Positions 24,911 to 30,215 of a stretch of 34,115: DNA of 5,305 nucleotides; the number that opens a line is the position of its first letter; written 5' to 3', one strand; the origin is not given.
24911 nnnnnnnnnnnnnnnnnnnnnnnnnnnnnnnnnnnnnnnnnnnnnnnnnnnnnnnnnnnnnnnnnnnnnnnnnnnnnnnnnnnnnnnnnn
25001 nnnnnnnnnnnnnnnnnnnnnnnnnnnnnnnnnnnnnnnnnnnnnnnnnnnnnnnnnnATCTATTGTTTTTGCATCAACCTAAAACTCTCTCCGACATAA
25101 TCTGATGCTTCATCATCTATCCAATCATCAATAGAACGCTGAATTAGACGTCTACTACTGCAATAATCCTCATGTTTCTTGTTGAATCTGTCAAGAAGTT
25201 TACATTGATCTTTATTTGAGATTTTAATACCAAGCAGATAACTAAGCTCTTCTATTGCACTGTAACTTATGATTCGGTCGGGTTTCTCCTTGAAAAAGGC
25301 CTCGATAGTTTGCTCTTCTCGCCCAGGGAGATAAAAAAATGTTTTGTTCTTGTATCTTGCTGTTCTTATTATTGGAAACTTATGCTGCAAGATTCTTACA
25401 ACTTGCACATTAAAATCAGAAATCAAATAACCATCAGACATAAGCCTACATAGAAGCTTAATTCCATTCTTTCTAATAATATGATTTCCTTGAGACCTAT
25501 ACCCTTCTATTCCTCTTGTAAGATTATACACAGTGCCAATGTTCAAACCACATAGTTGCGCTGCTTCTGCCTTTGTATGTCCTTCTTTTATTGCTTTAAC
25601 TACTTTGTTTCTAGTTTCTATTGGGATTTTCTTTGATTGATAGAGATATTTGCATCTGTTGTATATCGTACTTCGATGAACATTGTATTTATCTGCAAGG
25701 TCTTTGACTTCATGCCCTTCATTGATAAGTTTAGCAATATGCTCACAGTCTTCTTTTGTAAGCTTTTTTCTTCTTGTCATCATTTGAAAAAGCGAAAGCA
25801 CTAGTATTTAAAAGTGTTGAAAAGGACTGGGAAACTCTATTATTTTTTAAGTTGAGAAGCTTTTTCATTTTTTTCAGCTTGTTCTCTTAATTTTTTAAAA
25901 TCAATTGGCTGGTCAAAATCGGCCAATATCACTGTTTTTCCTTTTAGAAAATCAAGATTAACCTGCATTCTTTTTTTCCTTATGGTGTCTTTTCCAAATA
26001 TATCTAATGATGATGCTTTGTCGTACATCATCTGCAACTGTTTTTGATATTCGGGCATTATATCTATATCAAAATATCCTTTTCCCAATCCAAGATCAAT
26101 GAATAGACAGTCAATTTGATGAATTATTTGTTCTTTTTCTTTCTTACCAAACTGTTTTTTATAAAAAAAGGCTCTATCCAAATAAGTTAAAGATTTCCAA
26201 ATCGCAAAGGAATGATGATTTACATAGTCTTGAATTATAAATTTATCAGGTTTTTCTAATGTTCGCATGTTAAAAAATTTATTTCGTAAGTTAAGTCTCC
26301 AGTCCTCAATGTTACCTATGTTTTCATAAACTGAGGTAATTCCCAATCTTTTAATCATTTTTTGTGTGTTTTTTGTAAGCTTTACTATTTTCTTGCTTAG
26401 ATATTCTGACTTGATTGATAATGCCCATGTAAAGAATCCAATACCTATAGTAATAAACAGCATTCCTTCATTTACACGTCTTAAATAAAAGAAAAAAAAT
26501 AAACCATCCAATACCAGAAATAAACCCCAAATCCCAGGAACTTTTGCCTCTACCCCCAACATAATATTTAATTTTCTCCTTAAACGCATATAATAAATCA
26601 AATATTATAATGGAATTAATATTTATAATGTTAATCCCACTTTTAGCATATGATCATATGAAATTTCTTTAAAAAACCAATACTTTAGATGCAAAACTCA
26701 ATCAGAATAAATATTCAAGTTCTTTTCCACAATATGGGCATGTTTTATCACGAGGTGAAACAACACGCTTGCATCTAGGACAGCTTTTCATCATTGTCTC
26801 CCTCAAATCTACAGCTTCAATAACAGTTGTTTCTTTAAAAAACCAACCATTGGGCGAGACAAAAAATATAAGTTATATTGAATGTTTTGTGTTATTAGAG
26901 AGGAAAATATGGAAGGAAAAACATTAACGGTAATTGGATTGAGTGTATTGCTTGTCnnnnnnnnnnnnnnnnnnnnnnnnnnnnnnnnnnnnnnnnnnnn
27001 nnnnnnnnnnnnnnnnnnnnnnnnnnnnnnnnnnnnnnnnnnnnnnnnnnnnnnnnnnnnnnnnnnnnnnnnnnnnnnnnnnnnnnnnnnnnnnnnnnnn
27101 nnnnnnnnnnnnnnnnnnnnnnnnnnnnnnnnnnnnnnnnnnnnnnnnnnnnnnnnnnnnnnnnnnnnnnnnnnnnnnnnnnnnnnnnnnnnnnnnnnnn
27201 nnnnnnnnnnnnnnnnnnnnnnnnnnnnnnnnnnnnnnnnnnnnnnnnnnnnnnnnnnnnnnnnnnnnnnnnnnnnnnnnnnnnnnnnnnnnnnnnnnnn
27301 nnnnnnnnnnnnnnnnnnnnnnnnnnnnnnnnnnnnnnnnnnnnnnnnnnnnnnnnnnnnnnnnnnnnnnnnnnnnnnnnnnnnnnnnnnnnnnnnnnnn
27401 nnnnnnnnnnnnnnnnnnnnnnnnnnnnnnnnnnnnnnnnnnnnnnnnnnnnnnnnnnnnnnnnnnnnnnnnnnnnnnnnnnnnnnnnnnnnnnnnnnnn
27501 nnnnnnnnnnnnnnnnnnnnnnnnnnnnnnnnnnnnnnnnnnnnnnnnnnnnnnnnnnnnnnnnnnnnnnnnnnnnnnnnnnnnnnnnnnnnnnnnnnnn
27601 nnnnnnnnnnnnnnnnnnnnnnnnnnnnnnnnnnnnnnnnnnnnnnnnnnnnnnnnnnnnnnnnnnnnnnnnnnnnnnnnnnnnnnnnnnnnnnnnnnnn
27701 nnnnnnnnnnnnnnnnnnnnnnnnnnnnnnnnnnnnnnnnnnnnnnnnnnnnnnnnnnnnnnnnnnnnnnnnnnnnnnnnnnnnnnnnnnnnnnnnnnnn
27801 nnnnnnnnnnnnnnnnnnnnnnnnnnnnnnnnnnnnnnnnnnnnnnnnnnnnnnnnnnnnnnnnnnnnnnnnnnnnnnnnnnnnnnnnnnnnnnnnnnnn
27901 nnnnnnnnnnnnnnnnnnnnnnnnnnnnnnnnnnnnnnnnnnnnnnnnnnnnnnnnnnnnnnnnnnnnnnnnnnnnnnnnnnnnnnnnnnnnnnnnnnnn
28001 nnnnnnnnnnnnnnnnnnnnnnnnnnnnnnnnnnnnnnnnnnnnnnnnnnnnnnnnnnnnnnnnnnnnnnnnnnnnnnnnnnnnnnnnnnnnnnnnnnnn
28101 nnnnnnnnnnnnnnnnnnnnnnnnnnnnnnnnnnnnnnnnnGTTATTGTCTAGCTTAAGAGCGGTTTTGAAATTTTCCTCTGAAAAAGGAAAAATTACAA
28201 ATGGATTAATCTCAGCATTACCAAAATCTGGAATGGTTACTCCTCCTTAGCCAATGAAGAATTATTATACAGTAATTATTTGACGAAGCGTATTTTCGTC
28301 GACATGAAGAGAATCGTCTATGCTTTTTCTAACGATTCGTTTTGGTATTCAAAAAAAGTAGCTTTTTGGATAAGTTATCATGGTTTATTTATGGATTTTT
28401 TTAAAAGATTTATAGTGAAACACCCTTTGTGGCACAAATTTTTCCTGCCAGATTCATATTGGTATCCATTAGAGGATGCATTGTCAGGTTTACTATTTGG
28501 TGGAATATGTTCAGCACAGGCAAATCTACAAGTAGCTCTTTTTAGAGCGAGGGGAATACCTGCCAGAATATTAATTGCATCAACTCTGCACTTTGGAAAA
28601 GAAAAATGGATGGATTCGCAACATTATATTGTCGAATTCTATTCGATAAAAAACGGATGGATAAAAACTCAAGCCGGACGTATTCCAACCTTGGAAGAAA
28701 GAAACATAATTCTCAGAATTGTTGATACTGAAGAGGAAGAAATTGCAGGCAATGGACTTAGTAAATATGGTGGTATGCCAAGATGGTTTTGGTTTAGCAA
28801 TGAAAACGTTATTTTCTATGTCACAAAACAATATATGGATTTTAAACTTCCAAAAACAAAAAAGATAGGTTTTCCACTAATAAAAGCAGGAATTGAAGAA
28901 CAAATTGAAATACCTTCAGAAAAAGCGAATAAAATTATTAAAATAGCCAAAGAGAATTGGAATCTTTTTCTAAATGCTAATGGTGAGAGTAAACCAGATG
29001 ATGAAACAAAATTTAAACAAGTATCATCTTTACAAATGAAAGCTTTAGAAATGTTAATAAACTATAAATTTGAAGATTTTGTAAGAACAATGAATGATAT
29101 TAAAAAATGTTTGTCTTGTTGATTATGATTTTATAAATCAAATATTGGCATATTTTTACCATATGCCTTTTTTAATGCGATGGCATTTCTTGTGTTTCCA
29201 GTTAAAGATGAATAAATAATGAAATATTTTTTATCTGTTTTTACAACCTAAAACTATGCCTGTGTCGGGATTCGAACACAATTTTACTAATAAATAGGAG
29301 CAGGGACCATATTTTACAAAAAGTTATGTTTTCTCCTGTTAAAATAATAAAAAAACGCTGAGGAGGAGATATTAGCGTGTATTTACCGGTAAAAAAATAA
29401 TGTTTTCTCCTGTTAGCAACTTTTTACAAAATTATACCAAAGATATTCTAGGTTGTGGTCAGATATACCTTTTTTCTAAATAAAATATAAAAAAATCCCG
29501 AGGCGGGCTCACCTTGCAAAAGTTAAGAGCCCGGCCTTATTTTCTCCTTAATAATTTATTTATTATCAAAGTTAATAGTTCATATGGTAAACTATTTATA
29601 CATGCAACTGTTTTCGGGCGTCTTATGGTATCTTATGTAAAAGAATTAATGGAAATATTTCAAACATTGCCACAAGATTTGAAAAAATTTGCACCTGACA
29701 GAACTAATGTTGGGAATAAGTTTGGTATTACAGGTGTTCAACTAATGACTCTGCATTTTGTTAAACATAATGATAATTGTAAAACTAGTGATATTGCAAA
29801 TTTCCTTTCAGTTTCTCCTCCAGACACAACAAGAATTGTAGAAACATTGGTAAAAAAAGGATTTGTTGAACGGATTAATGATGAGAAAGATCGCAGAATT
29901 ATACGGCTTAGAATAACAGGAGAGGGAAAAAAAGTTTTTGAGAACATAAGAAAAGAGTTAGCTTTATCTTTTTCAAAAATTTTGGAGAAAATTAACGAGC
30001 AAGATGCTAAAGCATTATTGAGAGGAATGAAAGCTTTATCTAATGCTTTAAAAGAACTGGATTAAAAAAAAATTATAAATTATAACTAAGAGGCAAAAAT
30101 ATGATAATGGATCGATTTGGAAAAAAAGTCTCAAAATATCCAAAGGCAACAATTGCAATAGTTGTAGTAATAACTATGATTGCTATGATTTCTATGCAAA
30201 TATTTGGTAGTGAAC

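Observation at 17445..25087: Three-unit array of surface-protein cassettes sharing a conserved head (promoter, leader, signal peptide) and a conserved tail motif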

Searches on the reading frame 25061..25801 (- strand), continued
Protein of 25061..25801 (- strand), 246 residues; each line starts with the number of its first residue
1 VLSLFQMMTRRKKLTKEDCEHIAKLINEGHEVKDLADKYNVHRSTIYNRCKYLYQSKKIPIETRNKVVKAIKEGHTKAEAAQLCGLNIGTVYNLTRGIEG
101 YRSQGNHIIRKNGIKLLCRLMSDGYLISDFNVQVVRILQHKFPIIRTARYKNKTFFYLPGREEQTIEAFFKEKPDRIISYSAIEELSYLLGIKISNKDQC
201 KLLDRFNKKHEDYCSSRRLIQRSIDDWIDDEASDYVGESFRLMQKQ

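Call 78: search_protein_representatives(alignment_id=A1)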
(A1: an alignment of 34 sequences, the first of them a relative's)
Query: 34 sequences, 239 profile positions. Proteins with E-value up to 0.001 (for the whole library): 1149; up to 1e-10: 163; up to 1e-30: 10. The best 150 are listed.
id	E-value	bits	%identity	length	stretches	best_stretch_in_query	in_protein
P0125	3.0e-105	367.0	-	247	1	1-237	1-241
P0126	4.1e-79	281.4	-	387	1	23-220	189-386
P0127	1.7e-66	240.1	-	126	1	113-237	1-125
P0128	6.2e-60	218.6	-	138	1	75-195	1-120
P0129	6.9e-52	192.3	-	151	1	58-151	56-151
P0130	5.7e-49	182.7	-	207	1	18-220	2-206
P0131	1.1e-37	145.8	-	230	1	4-199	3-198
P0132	4.8e-35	137.1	-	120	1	1-89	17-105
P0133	1.0e-34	136.1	-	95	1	1-95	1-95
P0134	1.0e-33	132.8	-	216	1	4-199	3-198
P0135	2.1e-29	118.7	-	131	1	153-226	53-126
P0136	1.8e-28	115.6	-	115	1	138-225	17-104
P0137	5.7e-28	114.0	-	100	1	136-210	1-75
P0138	6.5e-25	104.0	-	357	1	153-237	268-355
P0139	1.1e-24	103.2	-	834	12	5-85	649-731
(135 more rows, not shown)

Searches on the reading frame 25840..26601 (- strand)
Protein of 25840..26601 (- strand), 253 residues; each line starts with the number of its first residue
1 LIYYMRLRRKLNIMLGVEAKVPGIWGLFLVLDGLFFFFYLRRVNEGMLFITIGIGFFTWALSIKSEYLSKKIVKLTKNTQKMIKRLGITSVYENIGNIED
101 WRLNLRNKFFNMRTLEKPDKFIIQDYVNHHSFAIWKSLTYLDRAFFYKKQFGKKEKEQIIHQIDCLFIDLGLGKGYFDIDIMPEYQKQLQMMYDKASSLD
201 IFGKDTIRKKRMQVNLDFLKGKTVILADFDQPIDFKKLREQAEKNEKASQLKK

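Call 10: search_protein_families(library=pfam, proteins=[window:25840-26601:-], max_evalue=0.01)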
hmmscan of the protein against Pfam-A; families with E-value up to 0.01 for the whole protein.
window:25840-26601:- (253 aa): 1 family
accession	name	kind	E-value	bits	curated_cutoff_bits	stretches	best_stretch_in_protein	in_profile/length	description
PF12919.13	TcdA_TcdB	-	0.0023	17.7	23.6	1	173-244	186-250/382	TcdA/TcdB catalytic glycosyltransferase domain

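Call 39: search_protein_families(library=phrogs, proteins=[window:25840-26601:-], max_evalue=0.01)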
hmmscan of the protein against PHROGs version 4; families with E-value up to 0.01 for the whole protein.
window:25840-26601:- (253 aa): 0 families

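Call 40: search_protein_families(library=ncbifam, proteins=[window:25840-26601:-], max_evalue=0.01)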
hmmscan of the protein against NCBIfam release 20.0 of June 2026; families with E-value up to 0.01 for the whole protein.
window:25840-26601:- (253 aa): 1 family
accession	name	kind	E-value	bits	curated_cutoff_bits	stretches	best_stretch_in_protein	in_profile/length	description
NF033479.0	Efa1_rel_toxin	subfamily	0.00087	16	4000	1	173-244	498-571/3223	LifA/Efa1-related large cytotoxin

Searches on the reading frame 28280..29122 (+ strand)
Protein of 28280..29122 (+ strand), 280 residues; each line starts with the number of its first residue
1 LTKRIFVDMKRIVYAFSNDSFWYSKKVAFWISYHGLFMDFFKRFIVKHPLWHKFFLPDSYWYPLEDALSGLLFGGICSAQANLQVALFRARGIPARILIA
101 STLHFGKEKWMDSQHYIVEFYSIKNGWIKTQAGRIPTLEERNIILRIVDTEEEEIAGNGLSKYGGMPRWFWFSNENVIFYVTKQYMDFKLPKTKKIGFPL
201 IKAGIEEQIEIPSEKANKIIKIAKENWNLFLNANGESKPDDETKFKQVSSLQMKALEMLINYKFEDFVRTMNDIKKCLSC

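Call 10: search_protein_families(library=pfam, proteins=[window:28280-29122:+], max_evalue=0.01)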
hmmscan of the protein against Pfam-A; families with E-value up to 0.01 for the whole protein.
window:28280-29122:+ (280 aa): 1 family
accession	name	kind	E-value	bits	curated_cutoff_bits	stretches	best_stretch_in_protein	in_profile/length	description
PF01841.26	Transglut_core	-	6.5e-08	33.3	23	1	75-130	52-106/108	Transglutaminase-like superfamily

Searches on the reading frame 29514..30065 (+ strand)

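Call 10: search_protein_families(library=pfam, proteins=[window:29514-30065:+], max_evalue=0.01)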
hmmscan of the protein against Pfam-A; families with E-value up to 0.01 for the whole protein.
window:29514-30065:+ (183 aa): 11 families
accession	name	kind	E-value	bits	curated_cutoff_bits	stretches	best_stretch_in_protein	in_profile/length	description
PF01047.28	MarR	-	2.2e-14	53.5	24.6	1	72-130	1-59/59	MarR family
PF12802.13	MarR_2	-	5.9e-13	49.2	27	1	70-129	1-61/61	MarR family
PF13463.12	HTH_27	-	7.8e-09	36.1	22.2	1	73-138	2-68/68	Winged helix DNA-binding domain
PF22381.2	Staph_reg_Sar_Rot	-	9.9e-07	29.2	27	1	68-145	8-85/85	Transcriptional regulator SarA/Rot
PF13601.12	HTH_34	-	0.00041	20.9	27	1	76-149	2-76/80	Winged helix DNA-binding domain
PF13412.12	HTH_24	-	0.00087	19.3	21.9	0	83-119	12-48/48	Winged helix-turn-helix DNA-binding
PF01978.25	TrmB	-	0.0016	18.7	25.6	1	70-124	4-58/68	Sugar-specific transcriptional regulator TrmB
PF09339.16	HTH_IclR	-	0.0034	17.6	22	1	89-120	19-50/52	IclR helix-turn-helix domain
PF01325.25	Fe_dep_repress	-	0.004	17.8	26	1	88-119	22-53/60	Iron dependent repressor, N-terminal DNA binding domain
PF13545.12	HTH_Crp_2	-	0.008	16.6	27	0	91-122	25-56/70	Crp-like helix-turn-helix domain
PF21984.2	DnaD_N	-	0.0084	16.7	27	0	84-130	31-77/101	DnaD N-terminal domain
